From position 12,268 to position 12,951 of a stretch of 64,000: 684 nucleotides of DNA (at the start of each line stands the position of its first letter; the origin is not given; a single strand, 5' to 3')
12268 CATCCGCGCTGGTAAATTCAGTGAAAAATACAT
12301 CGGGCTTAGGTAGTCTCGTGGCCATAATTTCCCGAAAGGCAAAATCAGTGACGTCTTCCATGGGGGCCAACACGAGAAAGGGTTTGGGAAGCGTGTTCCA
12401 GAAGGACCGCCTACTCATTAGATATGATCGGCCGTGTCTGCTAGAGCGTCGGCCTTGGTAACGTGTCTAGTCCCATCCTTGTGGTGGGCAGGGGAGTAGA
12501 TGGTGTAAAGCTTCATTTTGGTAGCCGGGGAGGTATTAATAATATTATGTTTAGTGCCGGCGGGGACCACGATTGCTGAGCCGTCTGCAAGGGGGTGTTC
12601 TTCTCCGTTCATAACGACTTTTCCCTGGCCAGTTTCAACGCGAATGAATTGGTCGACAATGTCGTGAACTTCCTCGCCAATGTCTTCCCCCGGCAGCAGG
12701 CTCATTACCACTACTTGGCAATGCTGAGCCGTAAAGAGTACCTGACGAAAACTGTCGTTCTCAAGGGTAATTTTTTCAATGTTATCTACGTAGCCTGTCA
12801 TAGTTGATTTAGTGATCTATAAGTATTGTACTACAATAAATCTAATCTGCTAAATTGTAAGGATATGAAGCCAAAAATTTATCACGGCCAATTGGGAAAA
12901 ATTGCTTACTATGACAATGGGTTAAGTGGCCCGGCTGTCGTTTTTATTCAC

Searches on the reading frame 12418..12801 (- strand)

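Call 37: search_protein_families(library=ncbifam, max_evalue=0.001, proteins=[window:12418-12801:-])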
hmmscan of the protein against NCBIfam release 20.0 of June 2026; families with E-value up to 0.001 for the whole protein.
window:12418-12801:- (127 aa): 3 families
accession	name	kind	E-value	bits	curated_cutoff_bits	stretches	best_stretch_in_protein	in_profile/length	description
NF010028.0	PRK13503.1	equivalog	5.9e-05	22.6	288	1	22-87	9-73/278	HTH-type transcriptional activator RhaS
NF002091.1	PRK00924.1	equivalog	0.00017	21.1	250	1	58-120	84-147/277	5-dehydro-4-deoxy-D-glucuronate isomerase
TIGR03214.2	ura-cupin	equivalog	0.00065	19.3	200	1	25-117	45-140/249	(S)-ureidoglycine aminohydrolase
